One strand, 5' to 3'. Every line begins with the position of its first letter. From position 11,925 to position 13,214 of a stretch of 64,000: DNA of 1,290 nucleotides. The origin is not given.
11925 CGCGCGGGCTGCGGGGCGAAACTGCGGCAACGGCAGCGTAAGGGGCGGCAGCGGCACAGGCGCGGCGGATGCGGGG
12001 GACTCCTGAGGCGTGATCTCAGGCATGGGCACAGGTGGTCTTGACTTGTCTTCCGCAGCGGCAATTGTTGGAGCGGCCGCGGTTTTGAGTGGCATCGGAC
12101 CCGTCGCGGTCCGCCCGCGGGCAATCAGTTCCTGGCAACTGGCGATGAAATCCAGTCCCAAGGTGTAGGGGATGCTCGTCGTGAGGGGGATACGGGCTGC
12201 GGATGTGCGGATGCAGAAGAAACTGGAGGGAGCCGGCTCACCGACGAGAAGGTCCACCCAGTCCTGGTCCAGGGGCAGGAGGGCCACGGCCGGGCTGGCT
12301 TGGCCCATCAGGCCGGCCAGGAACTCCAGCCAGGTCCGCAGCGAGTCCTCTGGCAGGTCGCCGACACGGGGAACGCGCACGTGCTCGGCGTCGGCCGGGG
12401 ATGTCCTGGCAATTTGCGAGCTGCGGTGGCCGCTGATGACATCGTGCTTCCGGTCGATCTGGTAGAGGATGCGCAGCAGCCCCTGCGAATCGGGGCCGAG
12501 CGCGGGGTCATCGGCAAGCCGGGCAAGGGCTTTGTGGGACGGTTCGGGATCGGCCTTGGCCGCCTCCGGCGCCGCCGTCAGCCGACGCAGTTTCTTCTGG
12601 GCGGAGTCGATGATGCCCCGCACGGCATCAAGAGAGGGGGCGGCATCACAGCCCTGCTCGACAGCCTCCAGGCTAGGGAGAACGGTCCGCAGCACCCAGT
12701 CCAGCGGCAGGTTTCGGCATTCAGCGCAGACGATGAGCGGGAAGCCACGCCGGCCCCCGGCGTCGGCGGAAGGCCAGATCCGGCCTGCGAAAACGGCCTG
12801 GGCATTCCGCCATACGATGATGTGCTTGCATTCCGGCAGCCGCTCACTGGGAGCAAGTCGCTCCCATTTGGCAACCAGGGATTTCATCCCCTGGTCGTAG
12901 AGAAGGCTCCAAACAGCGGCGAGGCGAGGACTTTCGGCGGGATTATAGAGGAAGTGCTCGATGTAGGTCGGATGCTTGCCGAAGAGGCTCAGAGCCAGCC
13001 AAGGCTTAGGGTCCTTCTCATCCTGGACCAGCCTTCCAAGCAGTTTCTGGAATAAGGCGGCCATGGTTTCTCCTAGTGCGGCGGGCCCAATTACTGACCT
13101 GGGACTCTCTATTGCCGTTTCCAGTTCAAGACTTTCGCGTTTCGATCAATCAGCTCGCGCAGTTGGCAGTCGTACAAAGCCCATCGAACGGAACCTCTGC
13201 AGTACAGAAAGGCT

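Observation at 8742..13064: TagF brake domain fused to a transmembrane FGE-sulfatase-like sensor or scaffold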

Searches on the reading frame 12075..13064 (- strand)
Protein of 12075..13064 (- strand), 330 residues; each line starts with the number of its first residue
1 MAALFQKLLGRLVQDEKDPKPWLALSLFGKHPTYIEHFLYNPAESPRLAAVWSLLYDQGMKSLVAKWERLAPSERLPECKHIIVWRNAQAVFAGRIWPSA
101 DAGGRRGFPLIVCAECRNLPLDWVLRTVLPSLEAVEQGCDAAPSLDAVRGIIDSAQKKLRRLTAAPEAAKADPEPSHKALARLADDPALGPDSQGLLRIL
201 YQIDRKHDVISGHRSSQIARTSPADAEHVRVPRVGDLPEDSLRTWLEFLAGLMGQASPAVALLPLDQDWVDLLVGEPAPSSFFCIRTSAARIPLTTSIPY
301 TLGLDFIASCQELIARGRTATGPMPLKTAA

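Call 12: search_protein_families(library=pfam, proteins=[window:12075-13064:-], max_evalue=1)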
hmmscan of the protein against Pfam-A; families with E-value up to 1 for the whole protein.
window:12075-13064:- (330 aa): 2 families
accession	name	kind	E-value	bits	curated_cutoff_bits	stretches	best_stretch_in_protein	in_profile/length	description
PF09867.14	TagF_N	-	0.037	14.4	27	1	89-118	65-93/135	TagF N-terminal domain, Type VI secretion system-associated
PF23851.1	DUF7214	-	0.091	13.3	27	1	208-260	35-87/91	Domain of unknown function (DUF7214)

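Call 13: search_solved_structures(query=window:12075-13064:-, max_evalue=10, show_alignments=2)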
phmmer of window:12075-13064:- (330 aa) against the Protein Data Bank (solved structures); distinct sequences matched with E-value up to 10: 0.

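Call 14: find_homologous_proteins(query=window:12075-13064:-, max_evalue=0.01)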
Query window:12075-13064:- (330 aa): 1 proteins with E <= 0.01 among 8000 candidates.
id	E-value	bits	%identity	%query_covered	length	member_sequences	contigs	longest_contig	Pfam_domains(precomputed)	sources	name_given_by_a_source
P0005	2.3e-43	167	40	63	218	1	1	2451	-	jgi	jgi:hypothetical protein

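Call 16: find_encoding_contigs(protein=P0005, flank=10000)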
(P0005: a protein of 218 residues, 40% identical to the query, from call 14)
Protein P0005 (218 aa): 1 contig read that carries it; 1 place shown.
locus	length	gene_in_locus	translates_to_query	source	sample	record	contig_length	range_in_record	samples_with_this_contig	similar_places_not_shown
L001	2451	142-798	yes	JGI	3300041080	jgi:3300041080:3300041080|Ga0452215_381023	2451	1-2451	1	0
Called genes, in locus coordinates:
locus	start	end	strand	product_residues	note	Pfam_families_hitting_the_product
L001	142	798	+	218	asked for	-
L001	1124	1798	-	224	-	PF05593:RHS_repeat (faint)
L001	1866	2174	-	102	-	-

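Call 22: search_protein_families(library=pfam, proteins=[P0005], max_evalue=1)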
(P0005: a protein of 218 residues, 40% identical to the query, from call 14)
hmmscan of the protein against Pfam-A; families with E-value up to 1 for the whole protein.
P0005 (218 aa): 0 families

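Call 25: find_homologous_proteins(query=A1, max_evalue=0.01)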
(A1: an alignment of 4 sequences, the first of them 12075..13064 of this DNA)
Query A1 (4 sequences) (330 aa, profile of the alignment): 28 proteins with E <= 0.01 among 8000 candidates.
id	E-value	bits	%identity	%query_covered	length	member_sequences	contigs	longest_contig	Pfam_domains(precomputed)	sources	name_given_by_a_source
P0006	1.8e-152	525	33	90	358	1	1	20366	-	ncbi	ncbi:MAG: hypothetical protein EA425_04970, partial [Puniceicoccaceae bacterium]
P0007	5.4e-125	435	36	96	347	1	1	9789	-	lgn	-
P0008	5.9e-109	382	34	96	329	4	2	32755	-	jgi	jgi:hypothetical protein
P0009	9.1e-107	375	38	88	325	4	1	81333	-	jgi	-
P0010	1.2e-99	352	37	96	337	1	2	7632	-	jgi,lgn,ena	-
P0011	7.8e-98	346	35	95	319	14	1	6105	-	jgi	-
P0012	8.7e-95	336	38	90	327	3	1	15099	-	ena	-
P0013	1.4e-91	325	34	97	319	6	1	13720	-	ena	-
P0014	6.0e-88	313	32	95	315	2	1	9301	-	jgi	-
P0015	2.4e-87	311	37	97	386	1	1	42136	-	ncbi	-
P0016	3.8e-86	307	37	95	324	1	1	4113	-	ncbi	-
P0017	1.3e-84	302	29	89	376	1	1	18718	-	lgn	-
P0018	3.6e-83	297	32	98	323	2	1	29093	-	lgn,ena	-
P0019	3.9e-83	297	30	95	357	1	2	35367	-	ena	-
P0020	3.2e-80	288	34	95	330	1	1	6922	-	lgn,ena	-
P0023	2.0e-71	259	34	91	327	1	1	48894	-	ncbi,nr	ncbi:MAG: hypothetical protein KIS87_01940 [Phycisphaeraceae bacterium]|nr:hypothetical protein [Phy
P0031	3.0e-46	176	27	98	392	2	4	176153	-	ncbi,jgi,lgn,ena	jgi:hypothetical protein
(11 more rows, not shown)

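Call 27: search_protein_families(library=pfam, alignment_id=A2, max_evalue=1)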
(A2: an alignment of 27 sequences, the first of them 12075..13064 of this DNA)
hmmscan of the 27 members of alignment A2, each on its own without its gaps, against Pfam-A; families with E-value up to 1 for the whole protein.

A. member 1, window:12075-13064:- (330 aa): 2 families
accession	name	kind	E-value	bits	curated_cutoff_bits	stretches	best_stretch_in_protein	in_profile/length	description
PF09867.14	TagF_N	-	0.037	14.4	27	1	89-118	65-93/135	TagF N-terminal domain, Type VI secretion system-associated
PF23851.1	DUF7214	-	0.091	13.3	27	1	208-260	35-87/91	Domain of unknown function (DUF7214)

B. families by the number of members that match (of 27 scanned): 4 families
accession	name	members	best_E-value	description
PF09867.14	TagF_N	12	0.016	TagF N-terminal domain, Type VI secretion system-associated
PF17037.10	CBP_BcsO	1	0.086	Cellulose biosynthesis protein BcsO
PF23851.1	DUF7214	1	0.091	Domain of unknown function (DUF7214)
PF19961.5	EAD8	1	0.094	Effector-associated domain 8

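Call 30: find_encoding_contigs(protein=P0009, flank=10000, max_places=1)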
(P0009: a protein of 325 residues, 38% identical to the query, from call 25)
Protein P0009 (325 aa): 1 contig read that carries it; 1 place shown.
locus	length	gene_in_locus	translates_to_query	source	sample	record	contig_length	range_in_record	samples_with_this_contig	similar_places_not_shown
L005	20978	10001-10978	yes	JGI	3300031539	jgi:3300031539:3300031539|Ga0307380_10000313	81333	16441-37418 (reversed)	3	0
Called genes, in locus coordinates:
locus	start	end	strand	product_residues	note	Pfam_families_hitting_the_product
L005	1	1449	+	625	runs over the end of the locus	PF05947:T6SS_TssF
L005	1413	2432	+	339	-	PF06996:T6SS_TssG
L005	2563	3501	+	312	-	-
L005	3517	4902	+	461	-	PF05936:T6SS_VasE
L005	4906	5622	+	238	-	PF09850:DotU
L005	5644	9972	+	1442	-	PF14331:IcmF-related_N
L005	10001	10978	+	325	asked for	-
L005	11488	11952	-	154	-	-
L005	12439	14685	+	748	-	PF13385:Laminin_G_3, PF03160:Calx-beta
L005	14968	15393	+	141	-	PF01842:ACT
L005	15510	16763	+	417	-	PF00375:SDF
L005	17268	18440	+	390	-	PF01208:URO-D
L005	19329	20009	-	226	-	PF13353:Fer4_12 (weak), PF04055:Radical_SAM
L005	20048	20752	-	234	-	PF00733:Asn_synthase (weak), PF06508:QueC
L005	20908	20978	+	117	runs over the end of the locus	PF14489:QueF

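Call 31: find_encoding_contigs(protein=P0031, flank=10000, max_places=1)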
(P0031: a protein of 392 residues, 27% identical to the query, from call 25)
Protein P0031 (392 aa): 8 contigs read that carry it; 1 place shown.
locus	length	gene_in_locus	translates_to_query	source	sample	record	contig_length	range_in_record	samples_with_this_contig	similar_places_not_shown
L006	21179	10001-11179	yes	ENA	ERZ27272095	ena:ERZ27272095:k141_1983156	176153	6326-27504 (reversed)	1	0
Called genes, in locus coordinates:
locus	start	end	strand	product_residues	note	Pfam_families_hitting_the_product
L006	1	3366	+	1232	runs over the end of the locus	PF00069:Pkinase (weak), PF03781:FGE-sulfatase (faint)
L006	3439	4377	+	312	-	-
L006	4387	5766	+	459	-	PF05936:T6SS_VasE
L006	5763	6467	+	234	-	PF09850:DotU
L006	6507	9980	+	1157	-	PF14331:IcmF-related_N, PF06744:IcmF_C (faint)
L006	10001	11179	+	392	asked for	-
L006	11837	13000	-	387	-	PF00654:Voltage_CLC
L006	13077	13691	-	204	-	PF07894:SACK1 (faint), PF13091:PLDc_2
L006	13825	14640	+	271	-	-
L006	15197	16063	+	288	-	-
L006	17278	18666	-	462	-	PF01584:CheW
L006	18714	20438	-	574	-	PF00072:Response_reg, PF00211:Guanylate_cyc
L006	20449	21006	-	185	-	-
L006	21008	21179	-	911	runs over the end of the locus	PF01627:Hpt, PF02518:HATPase_c, PF01584:CheW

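Call 32: find_encoding_contigs(protein=P0023, flank=10000, max_places=1)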
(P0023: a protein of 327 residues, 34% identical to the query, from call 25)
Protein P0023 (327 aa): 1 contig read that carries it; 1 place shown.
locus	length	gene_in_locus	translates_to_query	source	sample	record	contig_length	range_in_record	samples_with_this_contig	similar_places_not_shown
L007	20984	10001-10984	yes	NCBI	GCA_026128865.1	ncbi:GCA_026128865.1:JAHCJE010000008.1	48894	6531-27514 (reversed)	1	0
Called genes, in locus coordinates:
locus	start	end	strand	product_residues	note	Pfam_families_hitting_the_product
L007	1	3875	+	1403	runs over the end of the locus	PF03781:FGE-sulfatase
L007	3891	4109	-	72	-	-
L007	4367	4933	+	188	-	-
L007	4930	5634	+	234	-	PF09850:DotU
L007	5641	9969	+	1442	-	PF14331:IcmF-related_N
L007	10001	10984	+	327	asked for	-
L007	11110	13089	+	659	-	PF03865:ShlB (faint)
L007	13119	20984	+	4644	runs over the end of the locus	PF05860:TPS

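Call 33: find_encoding_contigs(protein=P0015, flank=10000, max_places=1)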
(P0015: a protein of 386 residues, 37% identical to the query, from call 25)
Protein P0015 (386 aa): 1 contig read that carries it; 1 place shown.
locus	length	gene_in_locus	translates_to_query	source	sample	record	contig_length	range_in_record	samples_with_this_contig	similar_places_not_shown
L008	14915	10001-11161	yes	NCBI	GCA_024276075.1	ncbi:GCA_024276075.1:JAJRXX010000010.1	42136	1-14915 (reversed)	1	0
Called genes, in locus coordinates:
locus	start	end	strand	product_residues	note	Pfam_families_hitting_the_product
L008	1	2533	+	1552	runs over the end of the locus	PF03781:FGE-sulfatase (faint)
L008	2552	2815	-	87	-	-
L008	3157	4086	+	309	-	-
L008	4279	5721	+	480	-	PF05936:T6SS_VasE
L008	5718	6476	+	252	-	PF09850:DotU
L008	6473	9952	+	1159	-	PF14331:IcmF-related_N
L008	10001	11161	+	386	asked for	-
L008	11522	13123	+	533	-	-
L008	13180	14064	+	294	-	PF13641:Glyco_tranf_2_3, PF00535:Glycos_transf_2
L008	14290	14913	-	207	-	?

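Call 38: predict_structure(alignment_id=A2)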
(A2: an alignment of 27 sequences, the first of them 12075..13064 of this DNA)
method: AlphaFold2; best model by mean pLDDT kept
length: 330 residues; sequences in the alignment: 27
mean_pLDDT: 88.0   pTM: 0.89
mean pLDDT of the five models: 88.0, 85.7, 85.1, 85.0, 83.3
residues with pLDDT >= 90: 223; 70-90: 62; 50-70: 34; < 50: 11
segments of 3 or more residues with pLDDT < 50: 214-217, 219-221, 328-330
pLDDT, mean of each block of 10 residues (from residue 1): 61 62 93 80 80 90 92 95 94 96 88 95 97 97 94 97 89 83 96 96 89 51 79 96 96 91 98 94 96 97 95 91 56
secondary structure, 60 per line:
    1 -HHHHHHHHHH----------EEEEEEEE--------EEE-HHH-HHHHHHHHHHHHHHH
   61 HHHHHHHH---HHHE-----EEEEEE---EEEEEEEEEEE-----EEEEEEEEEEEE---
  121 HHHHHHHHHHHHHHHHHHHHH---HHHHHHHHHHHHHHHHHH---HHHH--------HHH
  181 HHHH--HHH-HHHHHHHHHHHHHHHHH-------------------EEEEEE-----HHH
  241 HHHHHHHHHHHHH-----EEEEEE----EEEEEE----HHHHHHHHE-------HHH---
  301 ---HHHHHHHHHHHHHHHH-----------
elements in order: H2-11 E22-29 E38-40 H46-68 E81-86 E90-100 E106-117 H121-141 H145-162 H166-169 H178-184 H191-207 E227-232 H238-253 E259-264 E269-274 H279-286 H304-319

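Call 39: search_protein_representatives(alignment_id=A2)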
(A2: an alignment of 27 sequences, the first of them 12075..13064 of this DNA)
Query: 27 sequences, 322 profile positions. Proteins with E-value up to 0.001 (for the whole library): 1024; up to 1e-10: 933; up to 1e-30: 711. The best 150 are listed.
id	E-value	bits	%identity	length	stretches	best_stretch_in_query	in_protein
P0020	1.2e-119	415.7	-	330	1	4-315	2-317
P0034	2.6e-118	411.3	-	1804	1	5-319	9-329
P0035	3.7e-118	410.8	-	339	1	1-318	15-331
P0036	2.7e-117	408.0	-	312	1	12-306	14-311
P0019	2.9e-117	407.9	-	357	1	1-319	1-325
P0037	2.4e-116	404.9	-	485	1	13-318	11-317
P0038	4.3e-116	404.0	-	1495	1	19-318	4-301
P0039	6.7e-116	403.4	-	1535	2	15-315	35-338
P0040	9.2e-116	402.9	-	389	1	7-319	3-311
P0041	1.1e-115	402.8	-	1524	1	8-310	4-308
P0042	3.2e-115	401.2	-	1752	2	3-318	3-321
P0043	3.2e-115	401.2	-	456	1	2-317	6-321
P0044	6.1e-115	400.2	-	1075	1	17-316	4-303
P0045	8.7e-115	399.7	-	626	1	1-318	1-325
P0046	2.6e-114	398.2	-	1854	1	7-318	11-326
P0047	2.4e-113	395.0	-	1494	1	15-316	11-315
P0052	5.6e-111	387.2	-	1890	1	6-318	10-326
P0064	1.6e-107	375.9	-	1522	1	12-319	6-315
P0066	3.0e-107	375.0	-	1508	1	12-319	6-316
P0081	8.4e-104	363.6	-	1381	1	12-315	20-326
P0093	6.0e-101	354.3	-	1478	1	22-317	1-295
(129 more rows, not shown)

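Call 43: fold_search(model_id=the predicted structure, library=pdb)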
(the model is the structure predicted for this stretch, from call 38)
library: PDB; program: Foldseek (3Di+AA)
matches with E <= 10: 1429; with E <= 0.001: 7
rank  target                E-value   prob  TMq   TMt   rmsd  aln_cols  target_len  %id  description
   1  9t0n                  1.5e-08  1.00  0.48  0.49   8.0       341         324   10  Crystal structure of TagF (ACIAD2683) from Acinetobacter baylyi ADP1 (released 2025-11-12)
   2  6iz8_C                2.7e-05  1.00  0.38  0.50   9.9       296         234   13  Crystal Structure of TagF from Pseudomonas aeruginosa (released 2019-12-18)
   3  6iz8_D                4.3e-05  1.00  0.38  0.55   8.4       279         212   14  Crystal Structure of TagF from Pseudomonas aeruginosa (released 2019-12-18)
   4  2qnu_B                6.1e-05  1.00  0.40  0.56   8.9       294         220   12  Crystal structure of PA0076 from Pseudomonas aeruginosa PAO1 at 2.05 A resolution (released 2007-07-31)
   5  6iz8_B                1.6e-04  1.00  0.37  0.52   8.4       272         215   11  Crystal Structure of TagF from Pseudomonas aeruginosa (released 2019-12-18)
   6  6iz8_A                1.8e-04  1.00  0.38  0.52   8.9       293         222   12  Crystal Structure of TagF from Pseudomonas aeruginosa (released 2019-12-18)
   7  2qnu_A                4.3e-04  1.00  0.37  0.52   8.8       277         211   13  Crystal structure of PA0076 from Pseudomonas aeruginosa PAO1 at 2.05 A resolution (released 2007-07-31)
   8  7ui9_q                1.7e-02  0.08  0.11  0.08  21.4       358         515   11  Core Mediator-PICearly (Copy A) (released 2023-02-15)
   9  6pps_D                4.2e-02  0.09  0.13  0.16  27.9       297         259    9  A blue light illuminated LOV-PAS construct from the LOV-HK sensory protein from Brucella abortus (construct 15-273) (released 2020-07-15)
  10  7yav_A                4.7e-02  0.12  0.15  0.12  20.5       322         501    9  Crystal structure of Diels-Alderase MaDA1 (released 2024-01-24)
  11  6pps_B                7.0e-02  0.08  0.14  0.16  30.6       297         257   13  A blue light illuminated LOV-PAS construct from the LOV-HK sensory protein from Brucella abortus (construct 15-273) (released 2020-07-15)
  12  9a5d_A                8.3e-02  0.13  0.15  0.10  28.3       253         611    9  Integrative model of WALK-YYCH by crosslinking MS and deep learning (released 2024-09-18)
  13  6ulg_N                1.1e-01  0.18  0.25  0.19  18.3       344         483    9  Cryo-EM structure of the FLCN-FNIP2-Rag-Ragulator complex (released 2019-11-20)
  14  2gj3_A                1.2e-01  0.18  0.14  0.29  12.8       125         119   12  Crystal structure of the FAD-containing PAS domain of the protein NifL from Azotobacter vinelandii. (released 2007-03-06)
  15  6pps_A                1.6e-01  0.07  0.15  0.17  28.1       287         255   11  A blue light illuminated LOV-PAS construct from the LOV-HK sensory protein from Brucella abortus (construct 15-273) (released 2020-07-15)
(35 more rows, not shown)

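Call 54: list_cluster_members(proteins=[P0093, P0039, P0066, P0038, P0064, P0081, P0047, P0046, P0034, P0052])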
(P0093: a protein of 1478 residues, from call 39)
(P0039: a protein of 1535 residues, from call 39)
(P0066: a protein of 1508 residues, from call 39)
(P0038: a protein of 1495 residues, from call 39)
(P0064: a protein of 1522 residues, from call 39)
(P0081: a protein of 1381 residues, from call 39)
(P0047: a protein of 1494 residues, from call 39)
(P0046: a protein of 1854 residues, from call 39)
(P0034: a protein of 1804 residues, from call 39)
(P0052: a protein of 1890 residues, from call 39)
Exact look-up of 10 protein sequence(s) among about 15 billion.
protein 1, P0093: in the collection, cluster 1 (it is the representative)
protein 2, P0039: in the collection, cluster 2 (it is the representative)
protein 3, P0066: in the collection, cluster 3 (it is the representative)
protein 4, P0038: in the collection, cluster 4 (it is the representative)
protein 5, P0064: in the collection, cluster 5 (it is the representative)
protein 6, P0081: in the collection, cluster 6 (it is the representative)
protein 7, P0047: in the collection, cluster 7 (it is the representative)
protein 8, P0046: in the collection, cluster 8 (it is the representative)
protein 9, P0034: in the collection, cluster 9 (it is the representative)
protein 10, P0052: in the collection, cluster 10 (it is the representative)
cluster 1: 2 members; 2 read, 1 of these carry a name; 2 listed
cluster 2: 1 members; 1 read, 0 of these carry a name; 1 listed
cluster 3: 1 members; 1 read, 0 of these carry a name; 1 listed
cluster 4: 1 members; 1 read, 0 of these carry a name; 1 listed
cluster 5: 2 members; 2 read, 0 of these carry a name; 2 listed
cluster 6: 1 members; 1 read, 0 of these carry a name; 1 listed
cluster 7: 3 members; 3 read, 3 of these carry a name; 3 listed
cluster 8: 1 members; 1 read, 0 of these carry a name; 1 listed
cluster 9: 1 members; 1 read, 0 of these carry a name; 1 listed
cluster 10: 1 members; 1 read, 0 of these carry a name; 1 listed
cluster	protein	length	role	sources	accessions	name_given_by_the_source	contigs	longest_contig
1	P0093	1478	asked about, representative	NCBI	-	-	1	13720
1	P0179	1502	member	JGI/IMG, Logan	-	hypothetical protein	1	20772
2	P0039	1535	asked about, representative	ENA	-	-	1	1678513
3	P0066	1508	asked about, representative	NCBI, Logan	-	-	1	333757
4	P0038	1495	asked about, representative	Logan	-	-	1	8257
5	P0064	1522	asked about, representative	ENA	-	-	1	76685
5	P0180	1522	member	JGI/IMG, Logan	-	-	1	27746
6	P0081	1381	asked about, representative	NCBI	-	-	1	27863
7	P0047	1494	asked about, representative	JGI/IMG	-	hypothetical protein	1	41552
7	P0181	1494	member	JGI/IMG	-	hypothetical protein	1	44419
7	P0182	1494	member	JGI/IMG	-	hypothetical protein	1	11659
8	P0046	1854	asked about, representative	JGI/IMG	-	-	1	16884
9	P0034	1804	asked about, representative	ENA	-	-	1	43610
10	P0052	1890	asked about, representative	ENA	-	-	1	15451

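Call 55: find_related_loci(query=A2, collection=genome_contigs, flank=10000)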
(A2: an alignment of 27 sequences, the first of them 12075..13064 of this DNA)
Query A2 (330 aa) in genome_contigs; peptide patterns used: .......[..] (x = any residue, [..] = any of these).
351 stretches matched a pattern; 332 encode a relative of the query (tblastn E <= 1e-3); the best 80 are kept; 80 distinct loci.
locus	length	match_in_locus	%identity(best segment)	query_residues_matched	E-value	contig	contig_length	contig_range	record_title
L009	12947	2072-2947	40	21-314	2e-65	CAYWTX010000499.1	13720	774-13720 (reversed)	MAG TPA_asm: uncultured Planctomycetaceae bacterium isolate binchicken_co255_29 genome assembly, contig: k141_1202823, w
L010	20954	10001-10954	38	1-318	8e-65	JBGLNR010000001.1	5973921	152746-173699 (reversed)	MAG: Planctomycetota bacterium isolate PPR_0503 PPR_0503.fa_scaffold_119715, whole genome shotgun sequence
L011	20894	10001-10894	38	23-322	2e-64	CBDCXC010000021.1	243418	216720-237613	MAG: Phycisphaeraceae bacterium isolate 5f5fa0a8-143a-4917-8ded-da447256ad14 genome assembly, contig: contig_21, whole g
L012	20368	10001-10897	38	25-321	6e-64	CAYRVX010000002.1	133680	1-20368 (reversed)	MAG TPA_asm: uncultured Planctomycetaceae bacterium isolate SRP068000_co1_610 genome assembly, contig: NODE_57_length_13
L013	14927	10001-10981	36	1-325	1e-63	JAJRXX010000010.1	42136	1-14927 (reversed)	MAG: Planctomycetota bacterium isolate Dive96_bin3.198 k141_502324, whole genome shotgun sequence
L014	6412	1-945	36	3-315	1e-63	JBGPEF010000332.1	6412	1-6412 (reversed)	MAG: Tepidisphaeraceae bacterium isolate OBJ_0618_7090110_97 k141_1481474_length_6412_cov_12.0000, whole genome shotgun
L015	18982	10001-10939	36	25-330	1e-62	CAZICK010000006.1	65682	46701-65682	MAG TPA_asm: uncultured Pirellulales bacterium isolate binchicken_co234_319 genome assembly, contig: NODE_106_length_656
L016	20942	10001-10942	34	1-315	3e-64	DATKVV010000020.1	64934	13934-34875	MAG TPA_asm: Sedimentisphaerales bacterium isolate SMAG_U14143 k141_3390283, whole genome shotgun sequence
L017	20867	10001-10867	38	28-318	9e-63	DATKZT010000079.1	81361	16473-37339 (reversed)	MAG TPA_asm: Sedimentisphaerales bacterium isolate SMAG_U14252 k141_3867398, whole genome shotgun sequence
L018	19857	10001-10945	36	3-315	1e-62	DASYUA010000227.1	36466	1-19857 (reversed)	MAG TPA_asm: Tepidisphaeraceae bacterium isolate SMAG_U4583 k141_419178, whole genome shotgun sequence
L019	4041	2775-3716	38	7-321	4e-62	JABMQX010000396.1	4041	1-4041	MAG: bacterium isolate bin.280 k141_2470201, whole genome shotgun sequence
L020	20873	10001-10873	36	28-320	6e-62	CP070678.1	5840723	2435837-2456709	MAG: Phycisphaerales bacterium isolate bin7 chromosome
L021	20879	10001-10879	38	28-319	2e-61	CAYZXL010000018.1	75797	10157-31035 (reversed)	MAG TPA_asm: uncultured Verrucomicrobiota bacterium isolate binchicken_co283_275 genome assembly, contig: NODE_240_lengt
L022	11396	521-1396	38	25-314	1e-60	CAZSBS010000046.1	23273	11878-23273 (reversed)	MAG TPA_asm: uncultured Planctomycetaceae bacterium isolate SRP178699_co1_604 genome assembly, contig: NODE_2548_length_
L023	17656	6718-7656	33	1-314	3e-60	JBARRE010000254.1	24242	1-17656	MAG: Sedimentisphaerales bacterium isolate MFD13433_ilm_asm_bin29 k127_177563, whole genome shotgun sequence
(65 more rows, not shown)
